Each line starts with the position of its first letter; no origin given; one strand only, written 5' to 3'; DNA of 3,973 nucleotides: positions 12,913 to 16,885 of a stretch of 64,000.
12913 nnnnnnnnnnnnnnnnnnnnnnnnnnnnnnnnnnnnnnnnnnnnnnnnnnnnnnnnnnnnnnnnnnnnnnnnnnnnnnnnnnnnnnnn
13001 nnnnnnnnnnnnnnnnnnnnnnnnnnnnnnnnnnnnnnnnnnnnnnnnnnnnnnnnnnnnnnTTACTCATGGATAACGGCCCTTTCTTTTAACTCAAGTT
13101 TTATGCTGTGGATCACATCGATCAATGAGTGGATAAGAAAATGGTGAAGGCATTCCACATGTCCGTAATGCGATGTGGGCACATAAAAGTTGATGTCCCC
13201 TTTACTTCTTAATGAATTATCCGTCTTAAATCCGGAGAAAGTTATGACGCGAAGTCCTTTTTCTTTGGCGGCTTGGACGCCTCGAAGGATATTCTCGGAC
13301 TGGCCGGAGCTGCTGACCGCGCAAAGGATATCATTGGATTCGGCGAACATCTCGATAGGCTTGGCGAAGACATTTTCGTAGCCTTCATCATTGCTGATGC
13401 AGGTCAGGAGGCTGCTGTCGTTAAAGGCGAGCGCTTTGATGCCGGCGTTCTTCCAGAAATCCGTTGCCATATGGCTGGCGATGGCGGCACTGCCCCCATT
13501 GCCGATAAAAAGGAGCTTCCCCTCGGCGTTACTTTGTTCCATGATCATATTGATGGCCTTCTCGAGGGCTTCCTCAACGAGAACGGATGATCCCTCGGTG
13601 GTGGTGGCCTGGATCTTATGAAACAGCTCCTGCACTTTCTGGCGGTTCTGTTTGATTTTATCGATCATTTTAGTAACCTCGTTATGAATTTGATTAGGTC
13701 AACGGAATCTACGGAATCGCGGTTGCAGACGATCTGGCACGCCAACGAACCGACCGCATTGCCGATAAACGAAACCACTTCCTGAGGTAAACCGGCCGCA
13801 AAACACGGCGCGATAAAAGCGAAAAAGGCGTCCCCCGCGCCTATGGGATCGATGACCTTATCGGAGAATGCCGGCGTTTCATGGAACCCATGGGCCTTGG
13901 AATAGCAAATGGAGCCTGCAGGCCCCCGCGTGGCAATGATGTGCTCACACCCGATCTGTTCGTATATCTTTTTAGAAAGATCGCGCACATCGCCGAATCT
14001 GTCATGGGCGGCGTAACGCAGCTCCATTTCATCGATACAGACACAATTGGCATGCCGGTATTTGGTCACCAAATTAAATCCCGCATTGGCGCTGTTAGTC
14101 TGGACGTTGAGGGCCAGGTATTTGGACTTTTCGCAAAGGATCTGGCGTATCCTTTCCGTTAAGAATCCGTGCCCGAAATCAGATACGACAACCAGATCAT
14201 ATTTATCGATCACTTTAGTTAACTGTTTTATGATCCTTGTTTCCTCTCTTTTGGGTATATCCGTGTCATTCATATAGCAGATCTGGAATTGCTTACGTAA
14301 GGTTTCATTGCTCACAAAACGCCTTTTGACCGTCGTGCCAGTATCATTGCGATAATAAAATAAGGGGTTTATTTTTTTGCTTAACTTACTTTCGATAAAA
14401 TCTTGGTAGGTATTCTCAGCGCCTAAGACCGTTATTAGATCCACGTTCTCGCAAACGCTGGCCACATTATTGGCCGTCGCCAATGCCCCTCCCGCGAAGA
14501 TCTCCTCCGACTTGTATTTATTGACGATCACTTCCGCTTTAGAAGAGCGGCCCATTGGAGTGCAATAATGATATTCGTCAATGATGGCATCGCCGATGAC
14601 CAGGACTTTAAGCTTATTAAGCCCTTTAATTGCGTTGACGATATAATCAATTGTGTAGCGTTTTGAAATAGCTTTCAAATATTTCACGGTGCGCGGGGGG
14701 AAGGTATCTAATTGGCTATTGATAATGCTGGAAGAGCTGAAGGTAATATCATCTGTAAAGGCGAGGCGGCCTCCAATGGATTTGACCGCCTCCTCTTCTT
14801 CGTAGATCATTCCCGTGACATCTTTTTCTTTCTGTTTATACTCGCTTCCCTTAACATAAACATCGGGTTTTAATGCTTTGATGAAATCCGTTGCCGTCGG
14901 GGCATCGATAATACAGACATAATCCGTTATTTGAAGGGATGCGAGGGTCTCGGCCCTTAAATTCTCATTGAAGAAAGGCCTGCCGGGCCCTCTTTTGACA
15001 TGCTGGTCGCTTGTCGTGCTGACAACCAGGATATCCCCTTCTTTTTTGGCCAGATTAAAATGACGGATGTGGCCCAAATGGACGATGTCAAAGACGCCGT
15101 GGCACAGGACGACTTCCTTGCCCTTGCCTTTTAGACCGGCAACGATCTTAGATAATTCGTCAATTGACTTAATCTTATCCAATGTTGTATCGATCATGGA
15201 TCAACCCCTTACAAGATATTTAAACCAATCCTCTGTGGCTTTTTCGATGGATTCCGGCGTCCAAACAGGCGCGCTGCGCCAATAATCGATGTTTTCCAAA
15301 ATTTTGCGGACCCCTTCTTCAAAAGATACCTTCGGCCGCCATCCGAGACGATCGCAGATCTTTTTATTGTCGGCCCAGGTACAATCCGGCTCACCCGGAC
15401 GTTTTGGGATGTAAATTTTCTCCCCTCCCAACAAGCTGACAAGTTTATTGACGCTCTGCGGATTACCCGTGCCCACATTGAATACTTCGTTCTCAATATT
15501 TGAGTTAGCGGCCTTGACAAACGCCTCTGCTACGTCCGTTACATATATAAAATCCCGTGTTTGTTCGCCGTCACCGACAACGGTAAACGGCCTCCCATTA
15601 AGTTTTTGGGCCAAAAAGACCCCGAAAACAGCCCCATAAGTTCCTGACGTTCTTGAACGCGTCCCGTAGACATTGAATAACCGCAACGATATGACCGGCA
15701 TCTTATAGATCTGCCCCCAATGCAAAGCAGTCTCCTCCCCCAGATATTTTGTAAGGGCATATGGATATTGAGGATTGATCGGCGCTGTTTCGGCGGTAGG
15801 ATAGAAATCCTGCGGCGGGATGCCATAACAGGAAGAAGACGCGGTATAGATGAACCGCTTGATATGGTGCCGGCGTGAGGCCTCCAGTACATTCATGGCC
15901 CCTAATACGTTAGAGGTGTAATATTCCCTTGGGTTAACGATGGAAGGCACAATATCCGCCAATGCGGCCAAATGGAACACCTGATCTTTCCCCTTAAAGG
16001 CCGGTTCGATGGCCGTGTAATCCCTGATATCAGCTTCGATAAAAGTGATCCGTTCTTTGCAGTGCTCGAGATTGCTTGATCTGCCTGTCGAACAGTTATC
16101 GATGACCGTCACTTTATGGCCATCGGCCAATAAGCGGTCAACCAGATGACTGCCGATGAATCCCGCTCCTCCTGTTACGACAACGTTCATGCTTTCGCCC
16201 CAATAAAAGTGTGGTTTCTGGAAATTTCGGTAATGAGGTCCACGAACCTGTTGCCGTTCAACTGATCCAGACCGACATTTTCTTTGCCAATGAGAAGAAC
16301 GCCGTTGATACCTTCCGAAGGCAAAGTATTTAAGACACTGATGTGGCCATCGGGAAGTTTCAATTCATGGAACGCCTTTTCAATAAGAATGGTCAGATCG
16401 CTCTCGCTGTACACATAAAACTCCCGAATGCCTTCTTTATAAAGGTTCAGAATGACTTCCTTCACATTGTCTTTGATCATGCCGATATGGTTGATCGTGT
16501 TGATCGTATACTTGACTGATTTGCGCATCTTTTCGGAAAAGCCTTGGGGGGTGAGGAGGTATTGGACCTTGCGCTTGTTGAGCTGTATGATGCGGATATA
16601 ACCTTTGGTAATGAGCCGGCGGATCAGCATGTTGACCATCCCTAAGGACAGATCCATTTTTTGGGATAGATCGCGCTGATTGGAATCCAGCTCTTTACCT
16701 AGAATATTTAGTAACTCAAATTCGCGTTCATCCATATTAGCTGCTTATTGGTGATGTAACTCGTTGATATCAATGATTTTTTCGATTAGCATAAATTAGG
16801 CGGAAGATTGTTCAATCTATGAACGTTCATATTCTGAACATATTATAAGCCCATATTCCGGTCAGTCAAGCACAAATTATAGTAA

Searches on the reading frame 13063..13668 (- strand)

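Call 29: search_protein_families(library=pfam, proteins=[window:13063-13668:-], max_evalue=0.00001)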
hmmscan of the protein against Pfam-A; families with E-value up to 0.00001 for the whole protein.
window:13063-13668:- (201 aa): 2 families
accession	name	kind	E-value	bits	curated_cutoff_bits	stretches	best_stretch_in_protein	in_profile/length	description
PF13580.11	SIS_2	-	6.2e-17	62.4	27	1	32-145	18-137/138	SIS domain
PF01380.27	SIS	-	1.2e-06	28.8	25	0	110-166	52-107/131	SIS domain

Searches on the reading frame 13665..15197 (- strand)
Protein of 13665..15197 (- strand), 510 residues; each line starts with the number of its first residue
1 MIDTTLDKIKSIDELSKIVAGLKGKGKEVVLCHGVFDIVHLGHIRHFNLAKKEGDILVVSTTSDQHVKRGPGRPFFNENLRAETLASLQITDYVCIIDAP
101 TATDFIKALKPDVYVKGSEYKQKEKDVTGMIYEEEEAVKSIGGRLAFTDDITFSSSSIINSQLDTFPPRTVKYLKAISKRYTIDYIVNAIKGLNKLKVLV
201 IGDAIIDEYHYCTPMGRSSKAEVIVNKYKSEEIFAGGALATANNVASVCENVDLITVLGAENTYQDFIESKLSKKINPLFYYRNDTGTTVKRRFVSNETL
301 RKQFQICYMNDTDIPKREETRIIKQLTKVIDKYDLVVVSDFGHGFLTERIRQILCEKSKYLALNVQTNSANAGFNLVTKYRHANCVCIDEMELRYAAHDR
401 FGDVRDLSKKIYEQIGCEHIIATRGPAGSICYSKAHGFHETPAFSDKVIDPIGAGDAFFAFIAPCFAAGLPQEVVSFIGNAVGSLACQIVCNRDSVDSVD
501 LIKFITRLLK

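Call 29: search_protein_families(library=pfam, proteins=[window:13665-15197:-], max_evalue=0.00001)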
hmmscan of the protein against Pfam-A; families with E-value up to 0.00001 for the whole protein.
window:13665-15197:- (510 aa): 2 families
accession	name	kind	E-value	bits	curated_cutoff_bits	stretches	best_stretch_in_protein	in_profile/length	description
PF00294.29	PfkB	-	1.8e-22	80.5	25.8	1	197-488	3-291/302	pfkB family carbohydrate kinase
PF01467.32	CTP_transf_like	-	1.4e-14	54.9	21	1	32-158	2-130/133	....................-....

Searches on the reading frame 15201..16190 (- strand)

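Call 29: search_protein_families(library=pfam, proteins=[window:15201-16190:-], max_evalue=0.00001)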
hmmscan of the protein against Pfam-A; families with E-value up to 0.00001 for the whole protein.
window:15201-16190:- (329 aa): 9 families
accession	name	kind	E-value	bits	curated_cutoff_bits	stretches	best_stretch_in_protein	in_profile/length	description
PF01370.27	Epimerase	-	3.2e-63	213.8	20.9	1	3-240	1-240/240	NAD dependent epimerase/dehydratase family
PF16363.11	GDP_Man_Dehyd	-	1e-60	206.4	27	1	5-296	2-331/332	GDP-mannose 4,6 dehydratase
PF01073.25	3Beta_HSD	-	3.1e-28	99.1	22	1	4-233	1-234/280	3-beta hydroxysteroid dehydrogenase/isomerase family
PF02719.21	Polysacc_synt_2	-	1.4e-18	67.6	20.2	1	3-252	1-241/293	Polysaccharide biosynthesis protein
PF13460.12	NAD_binding_10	-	1.8e-13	51.2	27.2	1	7-132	1-112/184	NAD(P)H-binding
PF04321.23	RmlD_sub_bind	-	2.2e-11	43.8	27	1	1-234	1-203/287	RmlD substrate binding domain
PF07993.18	NAD_binding_4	-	4.2e-11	42.9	20.1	0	64-182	85-214/258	Male sterility protein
PF05368.20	NmrA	-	4.7e-08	33.4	27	1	3-117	5-106/298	NmrA-like family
PF00106.31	adh_short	-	6.3e-07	29.5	26.6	1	2-66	2-69/195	short chain dehydrogenase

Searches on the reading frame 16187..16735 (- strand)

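Call 29: search_protein_families(library=pfam, proteins=[window:16187-16735:-], max_evalue=0.00001)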
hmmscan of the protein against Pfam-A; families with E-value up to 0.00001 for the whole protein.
window:16187-16735:- (182 aa): 1 family
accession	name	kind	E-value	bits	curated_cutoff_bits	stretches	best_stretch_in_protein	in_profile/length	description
PF13412.12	HTH_24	-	1.7e-08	34.3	21.9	1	1-48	1-48/48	Winged helix-turn-helix DNA-binding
